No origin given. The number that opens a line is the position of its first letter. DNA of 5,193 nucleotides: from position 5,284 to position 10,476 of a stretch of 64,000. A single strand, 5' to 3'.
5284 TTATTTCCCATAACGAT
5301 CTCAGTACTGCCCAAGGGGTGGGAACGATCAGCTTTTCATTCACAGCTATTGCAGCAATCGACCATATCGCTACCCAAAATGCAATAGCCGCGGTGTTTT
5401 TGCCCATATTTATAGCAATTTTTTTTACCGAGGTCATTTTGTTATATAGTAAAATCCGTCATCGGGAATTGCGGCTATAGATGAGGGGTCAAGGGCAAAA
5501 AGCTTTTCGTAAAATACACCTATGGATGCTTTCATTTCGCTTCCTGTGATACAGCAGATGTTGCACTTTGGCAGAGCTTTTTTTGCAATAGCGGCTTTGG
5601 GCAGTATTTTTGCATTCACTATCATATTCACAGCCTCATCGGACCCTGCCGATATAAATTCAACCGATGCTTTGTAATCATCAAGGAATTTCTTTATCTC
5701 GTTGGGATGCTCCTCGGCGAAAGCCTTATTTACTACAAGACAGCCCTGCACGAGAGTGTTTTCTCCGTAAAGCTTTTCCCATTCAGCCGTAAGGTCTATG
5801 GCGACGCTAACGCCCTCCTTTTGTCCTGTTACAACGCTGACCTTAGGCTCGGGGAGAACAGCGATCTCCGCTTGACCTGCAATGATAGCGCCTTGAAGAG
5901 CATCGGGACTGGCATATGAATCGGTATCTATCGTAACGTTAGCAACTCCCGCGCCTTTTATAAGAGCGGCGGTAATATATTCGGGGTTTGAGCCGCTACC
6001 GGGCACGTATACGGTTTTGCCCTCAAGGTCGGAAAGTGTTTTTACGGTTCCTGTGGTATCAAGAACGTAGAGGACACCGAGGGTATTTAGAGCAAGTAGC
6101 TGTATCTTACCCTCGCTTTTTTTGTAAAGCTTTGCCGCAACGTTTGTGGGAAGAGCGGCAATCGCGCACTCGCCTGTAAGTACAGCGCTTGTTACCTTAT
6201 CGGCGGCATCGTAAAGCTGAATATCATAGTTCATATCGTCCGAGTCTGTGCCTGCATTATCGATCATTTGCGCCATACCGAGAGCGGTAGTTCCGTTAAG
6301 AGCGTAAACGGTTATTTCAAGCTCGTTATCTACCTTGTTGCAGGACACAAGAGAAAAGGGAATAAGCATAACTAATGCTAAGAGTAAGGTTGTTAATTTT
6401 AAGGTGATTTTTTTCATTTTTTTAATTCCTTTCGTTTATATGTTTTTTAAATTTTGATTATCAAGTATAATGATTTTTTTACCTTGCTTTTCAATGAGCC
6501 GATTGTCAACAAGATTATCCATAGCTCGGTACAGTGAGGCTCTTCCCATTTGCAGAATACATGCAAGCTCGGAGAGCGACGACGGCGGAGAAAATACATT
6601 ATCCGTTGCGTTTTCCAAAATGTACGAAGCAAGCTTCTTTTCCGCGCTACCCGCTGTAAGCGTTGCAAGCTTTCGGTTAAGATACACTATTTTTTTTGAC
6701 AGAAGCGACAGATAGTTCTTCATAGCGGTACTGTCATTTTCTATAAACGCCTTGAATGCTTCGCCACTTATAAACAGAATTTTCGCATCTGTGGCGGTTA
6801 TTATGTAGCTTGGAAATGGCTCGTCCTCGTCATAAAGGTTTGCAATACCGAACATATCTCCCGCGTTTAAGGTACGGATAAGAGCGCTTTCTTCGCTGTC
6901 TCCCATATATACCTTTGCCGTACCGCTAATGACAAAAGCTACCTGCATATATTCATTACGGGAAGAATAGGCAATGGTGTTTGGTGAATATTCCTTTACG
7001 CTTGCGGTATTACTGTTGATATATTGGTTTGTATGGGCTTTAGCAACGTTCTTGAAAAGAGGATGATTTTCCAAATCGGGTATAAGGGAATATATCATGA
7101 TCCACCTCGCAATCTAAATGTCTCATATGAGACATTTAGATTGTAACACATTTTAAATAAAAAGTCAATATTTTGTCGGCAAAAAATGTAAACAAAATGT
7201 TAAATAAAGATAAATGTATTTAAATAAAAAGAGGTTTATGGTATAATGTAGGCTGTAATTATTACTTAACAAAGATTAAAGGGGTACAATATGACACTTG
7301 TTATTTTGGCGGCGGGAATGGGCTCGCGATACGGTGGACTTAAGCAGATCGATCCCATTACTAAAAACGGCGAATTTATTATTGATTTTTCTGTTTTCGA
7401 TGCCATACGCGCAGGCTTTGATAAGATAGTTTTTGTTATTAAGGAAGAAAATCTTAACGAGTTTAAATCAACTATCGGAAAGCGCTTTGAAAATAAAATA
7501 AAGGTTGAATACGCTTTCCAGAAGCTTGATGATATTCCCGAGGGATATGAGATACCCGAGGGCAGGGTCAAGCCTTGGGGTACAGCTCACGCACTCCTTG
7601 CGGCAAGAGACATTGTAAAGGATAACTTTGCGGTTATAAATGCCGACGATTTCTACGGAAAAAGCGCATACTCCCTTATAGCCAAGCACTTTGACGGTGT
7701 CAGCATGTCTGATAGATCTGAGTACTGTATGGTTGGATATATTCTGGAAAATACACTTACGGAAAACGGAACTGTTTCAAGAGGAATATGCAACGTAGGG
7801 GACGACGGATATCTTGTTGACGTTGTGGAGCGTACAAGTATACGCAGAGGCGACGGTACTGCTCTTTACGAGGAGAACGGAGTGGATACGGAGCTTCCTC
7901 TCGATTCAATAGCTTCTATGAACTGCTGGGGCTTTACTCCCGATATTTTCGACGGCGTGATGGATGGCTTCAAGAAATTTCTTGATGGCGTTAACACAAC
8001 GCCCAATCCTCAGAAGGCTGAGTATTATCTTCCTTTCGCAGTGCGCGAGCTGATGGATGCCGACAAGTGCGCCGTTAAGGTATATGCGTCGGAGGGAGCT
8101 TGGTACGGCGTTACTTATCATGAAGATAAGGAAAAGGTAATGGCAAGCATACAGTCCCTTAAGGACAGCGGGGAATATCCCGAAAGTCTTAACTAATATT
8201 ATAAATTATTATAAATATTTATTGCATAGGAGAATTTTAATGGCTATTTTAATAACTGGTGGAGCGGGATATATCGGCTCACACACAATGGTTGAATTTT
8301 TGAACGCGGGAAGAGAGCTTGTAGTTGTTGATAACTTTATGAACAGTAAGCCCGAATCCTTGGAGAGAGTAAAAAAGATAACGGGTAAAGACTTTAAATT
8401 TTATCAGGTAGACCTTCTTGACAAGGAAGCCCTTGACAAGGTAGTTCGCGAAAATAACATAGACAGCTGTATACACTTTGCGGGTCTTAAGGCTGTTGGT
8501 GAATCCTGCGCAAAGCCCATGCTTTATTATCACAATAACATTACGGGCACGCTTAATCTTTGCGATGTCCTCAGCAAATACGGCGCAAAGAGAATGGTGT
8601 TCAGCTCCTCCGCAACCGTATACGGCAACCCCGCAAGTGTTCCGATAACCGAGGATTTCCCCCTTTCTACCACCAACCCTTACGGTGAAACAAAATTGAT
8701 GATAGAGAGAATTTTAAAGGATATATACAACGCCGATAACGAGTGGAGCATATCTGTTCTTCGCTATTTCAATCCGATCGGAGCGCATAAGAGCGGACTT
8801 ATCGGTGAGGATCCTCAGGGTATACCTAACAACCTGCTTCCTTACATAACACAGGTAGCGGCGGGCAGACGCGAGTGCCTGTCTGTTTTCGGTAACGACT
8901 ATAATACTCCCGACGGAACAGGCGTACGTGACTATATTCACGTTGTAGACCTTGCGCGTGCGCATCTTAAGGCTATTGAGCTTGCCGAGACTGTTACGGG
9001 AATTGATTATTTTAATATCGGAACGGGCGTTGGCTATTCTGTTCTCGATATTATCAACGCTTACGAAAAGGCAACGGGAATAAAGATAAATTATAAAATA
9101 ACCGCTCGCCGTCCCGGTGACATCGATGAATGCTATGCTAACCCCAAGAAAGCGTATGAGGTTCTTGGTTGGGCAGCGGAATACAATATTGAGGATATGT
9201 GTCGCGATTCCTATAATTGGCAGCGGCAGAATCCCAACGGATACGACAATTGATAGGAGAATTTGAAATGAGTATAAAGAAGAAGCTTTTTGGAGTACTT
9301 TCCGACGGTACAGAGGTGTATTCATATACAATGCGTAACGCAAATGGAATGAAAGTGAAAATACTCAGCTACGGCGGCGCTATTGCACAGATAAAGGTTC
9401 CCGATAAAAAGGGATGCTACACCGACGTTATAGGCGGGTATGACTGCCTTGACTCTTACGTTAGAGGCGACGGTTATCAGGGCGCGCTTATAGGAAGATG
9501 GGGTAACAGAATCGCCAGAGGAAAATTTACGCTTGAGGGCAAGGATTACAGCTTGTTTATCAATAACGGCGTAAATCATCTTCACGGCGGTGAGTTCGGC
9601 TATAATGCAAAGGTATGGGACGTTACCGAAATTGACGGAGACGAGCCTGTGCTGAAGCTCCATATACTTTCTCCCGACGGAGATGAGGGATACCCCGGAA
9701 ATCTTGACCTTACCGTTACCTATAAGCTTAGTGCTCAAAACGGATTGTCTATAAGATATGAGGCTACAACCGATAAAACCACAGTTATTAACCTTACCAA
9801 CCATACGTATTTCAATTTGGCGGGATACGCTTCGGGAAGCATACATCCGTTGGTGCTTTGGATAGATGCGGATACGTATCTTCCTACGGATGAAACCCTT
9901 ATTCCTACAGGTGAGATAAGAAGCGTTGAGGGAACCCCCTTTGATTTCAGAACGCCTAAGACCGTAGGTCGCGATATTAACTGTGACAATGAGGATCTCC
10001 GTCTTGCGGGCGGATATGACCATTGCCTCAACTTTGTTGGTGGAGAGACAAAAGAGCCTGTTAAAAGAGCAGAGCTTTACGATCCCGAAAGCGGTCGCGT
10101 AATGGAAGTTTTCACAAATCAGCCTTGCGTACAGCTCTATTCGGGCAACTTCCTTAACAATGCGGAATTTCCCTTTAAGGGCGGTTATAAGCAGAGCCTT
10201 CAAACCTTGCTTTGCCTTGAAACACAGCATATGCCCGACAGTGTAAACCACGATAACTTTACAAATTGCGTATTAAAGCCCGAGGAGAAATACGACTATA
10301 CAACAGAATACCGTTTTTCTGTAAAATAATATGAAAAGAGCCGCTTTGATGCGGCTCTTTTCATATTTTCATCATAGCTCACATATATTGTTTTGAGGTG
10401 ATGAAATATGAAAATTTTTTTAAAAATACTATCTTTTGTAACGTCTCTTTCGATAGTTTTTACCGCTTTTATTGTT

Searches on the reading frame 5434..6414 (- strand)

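Call 46: search_protein_families(library=pfam, proteins=[window:5434-6414:-], max_evalue=0.00001)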
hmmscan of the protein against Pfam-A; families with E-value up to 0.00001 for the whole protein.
window:5434-6414:- (326 aa): 2 families
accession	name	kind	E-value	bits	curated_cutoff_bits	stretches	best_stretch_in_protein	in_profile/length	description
PF09084.16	NMT1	-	4e-11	43.7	20.5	1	112-260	74-215/216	NMT1/THI5 like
PF12974.12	Phosphonate-bd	-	9.7e-06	25.6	27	0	120-248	94-217/242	ABC transporter, phosphonate, periplasmic substrate-binding protein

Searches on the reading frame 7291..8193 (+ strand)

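Call 46: search_protein_families(library=pfam, proteins=[window:7291-8193:+], max_evalue=0.00001)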
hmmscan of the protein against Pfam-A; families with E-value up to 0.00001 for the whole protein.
window:7291-8193:+ (301 aa): 1 family
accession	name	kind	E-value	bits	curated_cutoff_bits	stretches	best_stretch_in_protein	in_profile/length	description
PF00483.29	NTP_transferase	-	2.6e-10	40.7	21.2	1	4-134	3-124/245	Nucleotidyl transferase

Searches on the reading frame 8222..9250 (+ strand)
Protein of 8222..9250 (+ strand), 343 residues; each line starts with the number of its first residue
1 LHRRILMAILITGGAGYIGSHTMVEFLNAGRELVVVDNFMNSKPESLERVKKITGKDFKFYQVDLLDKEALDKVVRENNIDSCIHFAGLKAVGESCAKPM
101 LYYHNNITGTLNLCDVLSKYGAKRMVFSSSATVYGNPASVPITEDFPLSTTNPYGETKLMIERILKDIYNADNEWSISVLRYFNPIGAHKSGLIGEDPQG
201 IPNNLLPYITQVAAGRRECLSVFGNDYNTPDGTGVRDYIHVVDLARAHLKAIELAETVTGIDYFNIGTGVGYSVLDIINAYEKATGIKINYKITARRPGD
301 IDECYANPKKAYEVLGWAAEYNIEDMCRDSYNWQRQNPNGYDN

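Call 46: search_protein_families(library=pfam, proteins=[window:8222-9250:+], max_evalue=0.00001)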
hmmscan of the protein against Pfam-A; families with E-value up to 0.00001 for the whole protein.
window:8222-9250:+ (343 aa): 7 families
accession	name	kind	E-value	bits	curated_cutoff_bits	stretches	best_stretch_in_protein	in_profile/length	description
PF16363.11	GDP_Man_Dehyd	-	2.9e-61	208.2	27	1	10-329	1-331/332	GDP-mannose 4,6 dehydratase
PF01370.27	Epimerase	-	1.6e-56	191.9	20.9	1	9-267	1-240/240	NAD dependent epimerase/dehydratase family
PF01073.25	3Beta_HSD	-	1.9e-16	60.3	22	1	10-166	1-158/280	3-beta hydroxysteroid dehydrogenase/isomerase family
PF02719.21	Polysacc_synt_2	-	4.1e-15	56.2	20.2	1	9-188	1-174/293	Polysaccharide biosynthesis protein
PF04321.23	RmlD_sub_bind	-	3.5e-12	46.5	27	1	7-167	1-138/287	RmlD substrate binding domain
PF08659.16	KR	-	1.1e-06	29.2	22.6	1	9-138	3-145/180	KR domain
PF00106.31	adh_short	-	2e-06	27.9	26.6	1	8-120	2-122/195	short chain dehydrogenase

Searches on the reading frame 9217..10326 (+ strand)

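Call 46: search_protein_families(library=pfam, proteins=[window:9217-10326:+], max_evalue=0.00001)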
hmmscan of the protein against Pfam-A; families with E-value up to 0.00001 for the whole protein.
window:9217-10326:+ (370 aa): 1 family
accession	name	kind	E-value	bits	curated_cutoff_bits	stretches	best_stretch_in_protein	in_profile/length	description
PF01263.26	Aldose_epim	-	3.1e-85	286.6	27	1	36-366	2-299/299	Aldose 1-epimerase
